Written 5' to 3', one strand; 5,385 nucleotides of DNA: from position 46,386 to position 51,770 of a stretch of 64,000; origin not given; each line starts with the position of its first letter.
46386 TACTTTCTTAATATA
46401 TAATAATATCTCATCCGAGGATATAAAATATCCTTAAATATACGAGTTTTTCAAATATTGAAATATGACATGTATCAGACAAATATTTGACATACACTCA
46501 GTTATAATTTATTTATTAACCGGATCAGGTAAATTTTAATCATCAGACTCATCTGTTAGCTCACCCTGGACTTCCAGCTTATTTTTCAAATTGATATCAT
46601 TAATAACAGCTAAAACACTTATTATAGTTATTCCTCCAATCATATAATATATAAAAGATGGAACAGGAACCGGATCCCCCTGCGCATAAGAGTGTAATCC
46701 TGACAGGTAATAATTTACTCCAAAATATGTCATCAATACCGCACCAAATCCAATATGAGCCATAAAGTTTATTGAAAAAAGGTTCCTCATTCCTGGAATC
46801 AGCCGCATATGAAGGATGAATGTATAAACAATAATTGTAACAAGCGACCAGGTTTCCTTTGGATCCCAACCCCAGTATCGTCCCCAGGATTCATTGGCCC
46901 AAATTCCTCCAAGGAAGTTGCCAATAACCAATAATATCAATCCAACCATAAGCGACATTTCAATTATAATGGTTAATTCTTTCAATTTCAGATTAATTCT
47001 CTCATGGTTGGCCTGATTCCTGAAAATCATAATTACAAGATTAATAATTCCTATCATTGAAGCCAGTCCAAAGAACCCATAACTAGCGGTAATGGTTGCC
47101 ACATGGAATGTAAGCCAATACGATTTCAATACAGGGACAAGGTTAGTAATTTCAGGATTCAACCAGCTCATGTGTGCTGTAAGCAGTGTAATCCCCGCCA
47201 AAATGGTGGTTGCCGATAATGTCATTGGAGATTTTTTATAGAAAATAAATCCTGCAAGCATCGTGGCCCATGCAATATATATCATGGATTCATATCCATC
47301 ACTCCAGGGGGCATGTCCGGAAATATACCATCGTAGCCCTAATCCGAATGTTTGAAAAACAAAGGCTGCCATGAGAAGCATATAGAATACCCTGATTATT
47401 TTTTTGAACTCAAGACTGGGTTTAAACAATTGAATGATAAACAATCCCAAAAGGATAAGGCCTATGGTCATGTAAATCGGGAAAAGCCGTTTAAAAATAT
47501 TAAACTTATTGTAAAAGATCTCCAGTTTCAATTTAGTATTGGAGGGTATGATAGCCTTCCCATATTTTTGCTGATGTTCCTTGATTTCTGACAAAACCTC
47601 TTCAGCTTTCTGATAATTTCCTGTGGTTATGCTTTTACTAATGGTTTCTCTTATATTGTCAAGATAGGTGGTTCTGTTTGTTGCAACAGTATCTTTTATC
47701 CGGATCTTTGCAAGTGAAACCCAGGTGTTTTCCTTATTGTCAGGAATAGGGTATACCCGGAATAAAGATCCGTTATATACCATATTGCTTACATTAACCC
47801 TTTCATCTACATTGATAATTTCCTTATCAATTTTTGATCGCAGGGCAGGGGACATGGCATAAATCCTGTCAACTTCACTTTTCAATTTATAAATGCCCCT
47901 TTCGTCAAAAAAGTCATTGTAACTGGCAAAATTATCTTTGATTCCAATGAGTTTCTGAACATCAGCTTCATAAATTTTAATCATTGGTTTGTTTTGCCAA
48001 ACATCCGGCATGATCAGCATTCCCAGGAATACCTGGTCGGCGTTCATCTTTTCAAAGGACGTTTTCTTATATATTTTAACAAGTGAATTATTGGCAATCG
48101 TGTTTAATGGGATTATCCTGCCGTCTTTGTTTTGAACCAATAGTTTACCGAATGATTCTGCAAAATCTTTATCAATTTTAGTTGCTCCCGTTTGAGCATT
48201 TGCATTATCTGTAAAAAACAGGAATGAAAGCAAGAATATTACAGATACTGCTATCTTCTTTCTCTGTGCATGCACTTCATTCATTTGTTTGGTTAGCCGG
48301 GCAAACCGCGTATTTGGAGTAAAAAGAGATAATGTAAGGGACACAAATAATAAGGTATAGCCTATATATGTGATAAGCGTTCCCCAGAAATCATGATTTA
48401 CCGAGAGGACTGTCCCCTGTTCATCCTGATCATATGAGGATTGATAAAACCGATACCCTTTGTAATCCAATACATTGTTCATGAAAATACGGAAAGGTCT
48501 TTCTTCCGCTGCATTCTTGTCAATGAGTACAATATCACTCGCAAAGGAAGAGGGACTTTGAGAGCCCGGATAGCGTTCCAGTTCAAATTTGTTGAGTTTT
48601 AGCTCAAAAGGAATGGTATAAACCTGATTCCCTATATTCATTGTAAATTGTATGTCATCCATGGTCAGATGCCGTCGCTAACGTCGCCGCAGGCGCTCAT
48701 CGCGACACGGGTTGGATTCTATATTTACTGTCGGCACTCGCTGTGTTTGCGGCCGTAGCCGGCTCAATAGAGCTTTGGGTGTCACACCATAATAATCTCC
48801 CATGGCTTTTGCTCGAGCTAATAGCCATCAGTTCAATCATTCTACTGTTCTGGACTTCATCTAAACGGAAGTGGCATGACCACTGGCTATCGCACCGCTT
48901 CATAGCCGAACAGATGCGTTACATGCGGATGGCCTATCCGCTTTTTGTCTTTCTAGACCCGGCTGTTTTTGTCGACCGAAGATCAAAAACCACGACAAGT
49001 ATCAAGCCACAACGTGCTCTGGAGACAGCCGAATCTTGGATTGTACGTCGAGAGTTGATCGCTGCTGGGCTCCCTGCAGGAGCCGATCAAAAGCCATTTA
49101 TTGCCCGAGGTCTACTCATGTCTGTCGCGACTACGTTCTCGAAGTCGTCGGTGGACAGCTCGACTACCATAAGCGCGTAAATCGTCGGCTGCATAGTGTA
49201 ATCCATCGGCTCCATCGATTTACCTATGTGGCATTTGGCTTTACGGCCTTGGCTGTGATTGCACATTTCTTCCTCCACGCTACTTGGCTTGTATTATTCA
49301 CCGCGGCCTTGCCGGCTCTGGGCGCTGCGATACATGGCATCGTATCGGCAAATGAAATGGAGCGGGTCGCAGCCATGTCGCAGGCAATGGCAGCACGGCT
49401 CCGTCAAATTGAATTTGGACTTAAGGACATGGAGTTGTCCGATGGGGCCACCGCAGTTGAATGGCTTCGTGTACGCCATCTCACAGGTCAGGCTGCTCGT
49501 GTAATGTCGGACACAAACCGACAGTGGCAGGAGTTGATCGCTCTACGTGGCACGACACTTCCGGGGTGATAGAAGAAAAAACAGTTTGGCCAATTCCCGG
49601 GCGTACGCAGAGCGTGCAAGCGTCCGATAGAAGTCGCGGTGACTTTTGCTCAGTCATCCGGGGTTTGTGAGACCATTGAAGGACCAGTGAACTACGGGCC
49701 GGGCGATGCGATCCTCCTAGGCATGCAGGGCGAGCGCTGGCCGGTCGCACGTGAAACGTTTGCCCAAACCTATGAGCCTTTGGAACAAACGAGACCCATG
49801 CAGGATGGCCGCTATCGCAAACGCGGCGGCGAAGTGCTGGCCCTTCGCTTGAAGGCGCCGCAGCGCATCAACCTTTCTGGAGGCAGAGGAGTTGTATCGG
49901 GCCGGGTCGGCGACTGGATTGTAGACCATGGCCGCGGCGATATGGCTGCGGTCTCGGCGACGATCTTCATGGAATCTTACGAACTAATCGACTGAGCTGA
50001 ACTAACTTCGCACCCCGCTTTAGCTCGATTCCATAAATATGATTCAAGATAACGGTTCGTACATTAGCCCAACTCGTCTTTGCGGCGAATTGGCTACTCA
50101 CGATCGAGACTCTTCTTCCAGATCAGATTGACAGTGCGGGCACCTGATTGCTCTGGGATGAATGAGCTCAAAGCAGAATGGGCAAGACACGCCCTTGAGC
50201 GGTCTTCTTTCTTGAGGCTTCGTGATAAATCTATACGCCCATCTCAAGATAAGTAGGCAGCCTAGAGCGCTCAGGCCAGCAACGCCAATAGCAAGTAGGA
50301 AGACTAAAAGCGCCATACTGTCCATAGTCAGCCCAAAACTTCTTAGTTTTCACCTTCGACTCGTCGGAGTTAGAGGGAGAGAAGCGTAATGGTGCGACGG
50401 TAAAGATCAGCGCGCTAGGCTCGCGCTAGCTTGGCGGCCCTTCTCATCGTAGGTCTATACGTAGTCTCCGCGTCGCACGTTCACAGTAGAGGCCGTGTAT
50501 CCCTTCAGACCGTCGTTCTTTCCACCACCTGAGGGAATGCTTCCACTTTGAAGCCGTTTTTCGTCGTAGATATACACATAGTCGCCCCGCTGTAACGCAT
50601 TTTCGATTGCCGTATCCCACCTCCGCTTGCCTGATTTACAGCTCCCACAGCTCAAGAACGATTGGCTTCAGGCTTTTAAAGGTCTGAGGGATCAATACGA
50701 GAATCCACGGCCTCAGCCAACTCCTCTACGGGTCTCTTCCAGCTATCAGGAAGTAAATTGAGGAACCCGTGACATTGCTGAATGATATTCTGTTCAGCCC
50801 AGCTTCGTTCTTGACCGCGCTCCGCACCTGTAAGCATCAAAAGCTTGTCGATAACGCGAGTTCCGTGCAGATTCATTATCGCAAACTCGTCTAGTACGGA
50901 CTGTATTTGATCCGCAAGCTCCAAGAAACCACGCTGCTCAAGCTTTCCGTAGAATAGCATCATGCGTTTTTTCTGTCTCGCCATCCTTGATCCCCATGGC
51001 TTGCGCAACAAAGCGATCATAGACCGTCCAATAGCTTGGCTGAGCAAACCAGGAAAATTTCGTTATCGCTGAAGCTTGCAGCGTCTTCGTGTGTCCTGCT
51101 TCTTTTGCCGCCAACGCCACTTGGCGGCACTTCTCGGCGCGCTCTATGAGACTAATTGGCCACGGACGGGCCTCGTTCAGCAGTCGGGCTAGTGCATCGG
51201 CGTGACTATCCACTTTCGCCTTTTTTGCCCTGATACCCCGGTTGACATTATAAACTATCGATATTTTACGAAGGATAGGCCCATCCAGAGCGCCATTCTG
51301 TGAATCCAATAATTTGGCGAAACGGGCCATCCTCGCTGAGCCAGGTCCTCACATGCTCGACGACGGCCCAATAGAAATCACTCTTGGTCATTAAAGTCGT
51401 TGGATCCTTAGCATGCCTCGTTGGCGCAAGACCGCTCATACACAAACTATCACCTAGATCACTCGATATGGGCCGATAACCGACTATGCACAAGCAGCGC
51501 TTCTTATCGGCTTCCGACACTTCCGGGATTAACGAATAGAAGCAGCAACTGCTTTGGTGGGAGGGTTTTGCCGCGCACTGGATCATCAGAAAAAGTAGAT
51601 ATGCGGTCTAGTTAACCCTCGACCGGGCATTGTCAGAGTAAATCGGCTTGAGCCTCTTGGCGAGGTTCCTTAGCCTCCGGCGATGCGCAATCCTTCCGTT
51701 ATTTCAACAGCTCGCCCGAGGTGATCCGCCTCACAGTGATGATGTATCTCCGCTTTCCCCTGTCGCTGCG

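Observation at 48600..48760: Hard compositional and taxonomic break at ~48,663 that cuts genes on both sides (chimeric join?)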

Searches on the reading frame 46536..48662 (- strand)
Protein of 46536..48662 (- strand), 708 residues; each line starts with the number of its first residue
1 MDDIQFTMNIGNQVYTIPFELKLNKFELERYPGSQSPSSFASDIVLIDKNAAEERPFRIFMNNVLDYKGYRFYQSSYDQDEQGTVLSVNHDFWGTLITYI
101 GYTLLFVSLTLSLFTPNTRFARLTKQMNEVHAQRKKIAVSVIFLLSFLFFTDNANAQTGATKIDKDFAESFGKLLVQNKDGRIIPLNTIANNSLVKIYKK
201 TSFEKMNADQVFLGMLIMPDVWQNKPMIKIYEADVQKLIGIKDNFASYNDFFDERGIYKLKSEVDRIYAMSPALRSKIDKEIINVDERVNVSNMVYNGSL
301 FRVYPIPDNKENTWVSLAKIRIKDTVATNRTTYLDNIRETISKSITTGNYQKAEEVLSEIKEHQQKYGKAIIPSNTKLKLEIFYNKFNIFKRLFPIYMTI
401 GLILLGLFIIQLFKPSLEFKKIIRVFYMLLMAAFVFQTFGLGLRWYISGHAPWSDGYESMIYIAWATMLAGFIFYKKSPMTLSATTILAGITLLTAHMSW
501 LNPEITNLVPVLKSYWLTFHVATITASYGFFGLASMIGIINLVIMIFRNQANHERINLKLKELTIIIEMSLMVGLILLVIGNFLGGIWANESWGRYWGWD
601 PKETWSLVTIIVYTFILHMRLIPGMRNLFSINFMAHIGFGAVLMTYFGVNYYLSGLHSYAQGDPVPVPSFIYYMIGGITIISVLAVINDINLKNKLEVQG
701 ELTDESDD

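Call 9: find_encoding_contigs(protein=window:46536-48662:-, flank=10000, max_places=10)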
Protein window:46536-48662:- (708 aa): no gene with exactly this product is on record in the collection.

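Call 13: search_protein_families(library=pfam, proteins=[window:46536-48662:-], max_evalue=0.01)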
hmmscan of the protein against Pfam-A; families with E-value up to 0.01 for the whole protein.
window:46536-48662:- (708 aa): 2 families
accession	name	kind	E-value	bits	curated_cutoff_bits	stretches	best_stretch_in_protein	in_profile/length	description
PF01578.25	Cytochrom_C_asm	-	4.2e-38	131.6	29.9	1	453-657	1-212/212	Cytochrome C assembly protein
PF05140.19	ResB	-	1.2e-14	54.5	24.6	1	9-85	197-273/486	ResB-like family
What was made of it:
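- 46536..48662 (-): Remnant of ccsBA, the ResB-CcsA fusion of the system II cytochrome c synthase. It holds 708 codons, equivalent to residues 314-1021 of the intact orthologue. The N-terminal 313-325 residues are missing, including three TM helices and the conserved TM histidine. The apparent ATG start replaces an Ile codon found in all six relatives. Pfam ResB matches from profile position 197/486 (call 13).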

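Call 14: find_related_loci(query=window:46536-48662:-, collection=genome_contigs, flank=10000)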
Query window:46536-48662:- (708 aa) in genome_contigs; peptide patterns used: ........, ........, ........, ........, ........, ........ (x = any residue, [..] = any of these).
600 stretches matched a pattern (row limit reached: there are more); 598 encode a relative of the query (tblastn E <= 1e-3); the best 80 are kept; 80 distinct loci.
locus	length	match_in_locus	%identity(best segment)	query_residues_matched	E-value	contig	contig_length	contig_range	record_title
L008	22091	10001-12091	50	1-695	0e+0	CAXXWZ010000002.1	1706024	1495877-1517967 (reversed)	MAG: Bacteroidales bacterium isolate 556df4bf-b6b3-4683-a460-d9bb7ae4eba6 genome assembly, contig: contig_2, whole genom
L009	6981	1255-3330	48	1-685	0e+0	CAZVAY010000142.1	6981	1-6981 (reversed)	MAG TPA_asm: uncultured Sphingobacteriales bacterium isolate binchicken_co275_509 genome assembly, contig: NODE_19009_le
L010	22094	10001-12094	48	1-699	0e+0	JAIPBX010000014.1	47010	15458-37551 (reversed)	MAG: Bacteroidales bacterium isolate Tobar18m-G3 Tobar18m-C159, whole genome shotgun sequence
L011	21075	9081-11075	50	1-672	0e+0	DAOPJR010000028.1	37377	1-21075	MAG TPA_asm: Draconibacterium sp. isolate AMR_MDS_3272 NODE_1170_length_37377_cov_8.646294, whole genome shotgun sequenc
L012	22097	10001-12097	48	1-697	0e+0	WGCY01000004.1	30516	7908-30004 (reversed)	MAG: Bacteroidales bacterium isolate S145_19 k151_129711, whole genome shotgun sequence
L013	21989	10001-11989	49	1-669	0e+0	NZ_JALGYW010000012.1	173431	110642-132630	Maribellus sp. YY47 NODE_12, whole genome shotgun sequence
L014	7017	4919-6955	46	1-688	0e+0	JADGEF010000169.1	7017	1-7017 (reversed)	MAG: Marinifilaceae bacterium isolate BB29 NODE_10605_length_7017_cov_28.437988, whole genome shotgun sequence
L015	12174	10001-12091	48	1-695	0e+0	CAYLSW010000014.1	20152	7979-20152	MAG TPA_asm: uncultured Lentimicrobiaceae bacterium isolate SRP128015_co4_24 genome assembly, contig: NODE_573_length_20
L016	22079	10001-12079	48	1-689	0e+0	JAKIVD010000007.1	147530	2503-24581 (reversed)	MAG: Bacteroidales bacterium isolate D100SM.bin.7 NODE_27_length_147530_cov_6.383222, whole genome shotgun sequence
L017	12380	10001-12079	49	1-692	0e+0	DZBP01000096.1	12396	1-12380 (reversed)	MAG TPA_asm: Draconibacterium orientale isolate SulCav_PC08_66_32_13 SulCav_PC08-66_4612_length_12396_cov_6.950247, whol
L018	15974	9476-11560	49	1-693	0e+0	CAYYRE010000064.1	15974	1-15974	MAG TPA_asm: uncultured Lentimicrobiaceae bacterium isolate SRP163575_co1_267 genome assembly, contig: NODE_7865_length_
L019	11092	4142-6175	49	1-673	0e+0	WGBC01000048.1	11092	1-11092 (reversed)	MAG: Nitratiruptor sp. isolate S143_94 k151_289312, whole genome shotgun sequence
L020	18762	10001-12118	46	1-708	0e+0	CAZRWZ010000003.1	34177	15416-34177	MAG TPA_asm: uncultured Bacteroidaceae bacterium isolate binchicken_co67_107 genome assembly, contig: NODE_1172_length_3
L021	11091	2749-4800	48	2-685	0e+0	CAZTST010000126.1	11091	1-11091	MAG TPA_asm: uncultured Draconibacterium sp. isolate SRP256446_co1_70 genome assembly, contig: NODE_3010_length_11091_co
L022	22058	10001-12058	45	3-699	0e+0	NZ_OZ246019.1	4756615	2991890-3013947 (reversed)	MAG: Marinifilum sp. isolate 2e2f0af6-6352-4b82-930b-c4df64eacec3 chromosome 1, complete sequence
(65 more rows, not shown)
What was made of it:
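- Tried and rejected: A very conserved peptide pattern saturated the row limit, so the source or a close genome may have been missed (call 14).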

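Call 23: find_homologous_proteins(query=window:46536-48662:-, max_evalue=1e-50)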
Query window:46536-48662:- (708 aa): 7873 proteins with E <= 1e-50 among 8000 candidates; the best 120 are listed.
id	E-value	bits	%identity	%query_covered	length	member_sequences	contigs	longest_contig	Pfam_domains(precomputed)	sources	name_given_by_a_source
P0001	0.0e+0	1541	96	100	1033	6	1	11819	PF05140.20,PF01578.26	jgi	jgi:cytochrome c-type biogenesis protein CcsB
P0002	0.0e+0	1298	80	100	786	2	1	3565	PF05140.20,PF01578.26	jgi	jgi:cytochrome c-type biogenesis protein CcsB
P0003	0.0e+0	1291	80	100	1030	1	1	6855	PF05140.20,PF01578.26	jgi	jgi:cytochrome c-type biogenesis protein CcsB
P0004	0.0e+0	1289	80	100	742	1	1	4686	PF05140.20,PF01578.26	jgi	-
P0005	0.0e+0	1276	79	100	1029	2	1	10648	PF05140.20,PF01578.26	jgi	-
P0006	0.0e+0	1253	77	100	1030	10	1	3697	PF05140.20,PF01578.26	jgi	jgi:cytochrome c-type biogenesis protein CcsB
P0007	0.0e+0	1244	76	100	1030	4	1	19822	PF05140.20,PF01578.26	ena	-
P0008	0.0e+0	1239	76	100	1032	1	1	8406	PF05140.20,PF01578.26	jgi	jgi:cytochrome c-type biogenesis protein CcsB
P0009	0.0e+0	1239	76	100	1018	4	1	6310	PF05140.20,PF01578.26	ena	-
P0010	0.0e+0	1237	76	100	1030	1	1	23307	PF05140.20,PF01578.26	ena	-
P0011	0.0e+0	1236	76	100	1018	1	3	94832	PF05140.20,PF01578.26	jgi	jgi:cytochrome c-type biogenesis protein CcsB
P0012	0.0e+0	1234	76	100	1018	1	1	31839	PF05140.20,PF01578.26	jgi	jgi:cytochrome c-type biogenesis protein CcsB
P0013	0.0e+0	1234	76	100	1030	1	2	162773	PF05140.20,PF01578.26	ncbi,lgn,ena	-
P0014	0.0e+0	1217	74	100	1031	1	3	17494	PF05140.20,PF01578.26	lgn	-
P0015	0.0e+0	1097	67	100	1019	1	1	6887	PF05140.20,PF01578.26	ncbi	-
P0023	7.8e-295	998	62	99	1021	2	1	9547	PF05140.20,PF01578.26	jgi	jgi:cytochrome c-type biogenesis protein CcsB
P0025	2.5e-294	996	62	99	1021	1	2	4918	PF05140.20,PF01578.26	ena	-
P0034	2.8e-291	986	61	98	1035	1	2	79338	PF05140.20,PF01578.26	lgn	-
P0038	2.7e-289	979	61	98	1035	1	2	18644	PF05140.20,PF01578.26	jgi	jgi:cytochrome c-type biogenesis protein CcsB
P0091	2.8e-274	930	57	100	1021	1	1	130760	PF05140.20,PF01578.26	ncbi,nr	ncbi:MAG: cytochrome c biogenesis protein CcsA [Cyclobacteriaceae bacterium]|nr:cytochrome c biogene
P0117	9.3e-267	905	57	98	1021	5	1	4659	PF05140.20,PF01578.26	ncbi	-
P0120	1.6e-266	904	57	97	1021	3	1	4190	PF05140.20,PF01578.26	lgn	-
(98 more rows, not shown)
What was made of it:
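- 1..48659 (.): Left block: chromosome segment of an uncultured Bacteroidota, 37.8% G+C. It ends at 48659-48662. The CcsBA relatives are all Bacteroidota (calls 14, 23).
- On Inter-genome chimeric or artificial join: Relatives of the left-hand CcsBA are all Bacteroidota (calls 14, 23).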

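Call 24: find_encoding_contigs(protein=P0001, flank=10000, max_places=6)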
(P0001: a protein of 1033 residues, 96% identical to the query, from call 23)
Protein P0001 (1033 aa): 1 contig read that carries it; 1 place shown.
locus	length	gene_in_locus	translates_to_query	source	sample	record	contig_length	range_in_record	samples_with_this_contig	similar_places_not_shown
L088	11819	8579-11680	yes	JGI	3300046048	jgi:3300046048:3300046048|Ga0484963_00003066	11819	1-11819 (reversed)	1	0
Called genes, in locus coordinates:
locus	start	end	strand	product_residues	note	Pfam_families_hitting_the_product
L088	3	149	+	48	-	?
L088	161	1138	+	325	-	PF13237:Fer4_10 (faint), PF13247:Fer4_11, PF12838:Fer4_7 (weak), PF00037:Fer4 (weak), PF12797:Fer4_2 (weak), PF12837:Fer4_6 (weak), PF13187:Fer4_9 (weak), PF13247:Fer4_11 (weak)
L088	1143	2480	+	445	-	PF03916:NrfD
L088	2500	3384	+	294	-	-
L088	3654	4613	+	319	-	PF13187:Fer4_9 (faint), PF13247:Fer4_11, PF12838:Fer4_7 (weak), PF00037:Fer4 (weak), PF12797:Fer4_2 (weak), PF12837:Fer4_6 (weak), PF13237:Fer4_10 (weak)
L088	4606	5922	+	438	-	PF03916:NrfD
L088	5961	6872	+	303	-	-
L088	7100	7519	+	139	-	PF13442:Cytochrome_CBB3, PF00034:Cytochrom_C (weak)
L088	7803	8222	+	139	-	PF13442:Cytochrome_CBB3, PF00034:Cytochrom_C (weak)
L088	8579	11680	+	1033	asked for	PF05140:ResB, PF01578:Cytochrom_C_asm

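Call 36: list_cluster_members(proteins=[P0001, P0121])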
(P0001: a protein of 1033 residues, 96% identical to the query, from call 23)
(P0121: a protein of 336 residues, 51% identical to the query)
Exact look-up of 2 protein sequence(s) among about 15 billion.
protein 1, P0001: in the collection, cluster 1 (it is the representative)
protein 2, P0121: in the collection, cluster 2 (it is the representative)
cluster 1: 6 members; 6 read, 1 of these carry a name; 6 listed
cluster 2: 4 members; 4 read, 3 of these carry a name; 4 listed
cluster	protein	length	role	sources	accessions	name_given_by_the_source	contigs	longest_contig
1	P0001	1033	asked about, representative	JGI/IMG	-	cytochrome c-type biogenesis protein CcsB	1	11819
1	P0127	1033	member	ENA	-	-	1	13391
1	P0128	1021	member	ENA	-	-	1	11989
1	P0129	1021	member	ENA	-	-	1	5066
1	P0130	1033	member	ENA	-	-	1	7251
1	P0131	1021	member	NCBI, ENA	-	-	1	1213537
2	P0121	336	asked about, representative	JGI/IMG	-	hypothetical protein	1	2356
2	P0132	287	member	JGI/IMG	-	hypothetical protein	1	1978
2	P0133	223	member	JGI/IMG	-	hypothetical protein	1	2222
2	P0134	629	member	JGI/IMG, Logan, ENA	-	-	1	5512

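Call 38: find_encoding_contigs(protein=P0131, flank=10000, max_places=4)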
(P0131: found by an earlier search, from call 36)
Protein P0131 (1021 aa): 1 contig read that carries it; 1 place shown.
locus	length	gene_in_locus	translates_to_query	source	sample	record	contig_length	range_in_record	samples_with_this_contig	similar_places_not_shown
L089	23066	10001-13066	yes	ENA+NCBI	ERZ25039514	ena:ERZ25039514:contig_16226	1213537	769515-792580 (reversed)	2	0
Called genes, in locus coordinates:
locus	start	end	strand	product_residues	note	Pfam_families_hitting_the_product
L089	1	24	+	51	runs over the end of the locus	-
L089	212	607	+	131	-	-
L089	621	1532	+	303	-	PF19089:DUF5777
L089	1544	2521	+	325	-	PF13237:Fer4_10 (weak), PF13247:Fer4_11, PF12838:Fer4_7 (weak), PF00037:Fer4 (weak), PF12797:Fer4_2 (weak), PF12837:Fer4_6 (weak), PF13187:Fer4_9 (weak), PF13247:Fer4_11 (weak)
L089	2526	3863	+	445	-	PF03916:NrfD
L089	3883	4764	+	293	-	-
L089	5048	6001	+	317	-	PF13187:Fer4_9 (faint), PF13247:Fer4_11, PF12838:Fer4_7 (weak), PF00037:Fer4 (weak), PF12797:Fer4_2 (weak), PF12837:Fer4_6 (weak), PF13237:Fer4_10 (weak)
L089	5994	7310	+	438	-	PF03916:NrfD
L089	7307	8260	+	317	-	-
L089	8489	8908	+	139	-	PF13442:Cytochrome_CBB3, PF00034:Cytochrom_C (weak)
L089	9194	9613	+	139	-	PF13442:Cytochrome_CBB3, PF00034:Cytochrom_C (weak)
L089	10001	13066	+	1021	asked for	PF05140:ResB, PF01578:Cytochrom_C_asm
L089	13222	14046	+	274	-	PF01578:Cytochrom_C_asm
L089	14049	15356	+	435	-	PF05201:GlutR_N, PF01488:Shikimate_DH, PF00745:GlutR_dimer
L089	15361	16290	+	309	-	PF01379:Porphobil_deam, PF03900:Porphobil_deamC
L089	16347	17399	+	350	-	PF01208:URO-D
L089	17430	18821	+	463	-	PF04055:Radical_SAM, PF06969:HemN_C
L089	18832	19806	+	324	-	PF00490:ALAD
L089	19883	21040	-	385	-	PF14537:Cytochrom_c3_2 (faint), PF09699:Paired_CXXCH_1 (faint), PF14522:Cytochrome_C7 (faint), PF22113:Mtrc-MtrF_II-IV_dom (weak)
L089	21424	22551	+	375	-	PF01391:Collagen (faint), PF22113:Mtrc-MtrF_II-IV_dom (faint), PF14522:Cytochrome_C7 (faint)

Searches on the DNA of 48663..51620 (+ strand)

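Call 53: search_dna_similar(query=window:48663-51620:+, collection=plasmids, mode=distant, max_rows=10)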
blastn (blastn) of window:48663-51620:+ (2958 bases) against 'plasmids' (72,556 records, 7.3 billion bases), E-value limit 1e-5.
No match.
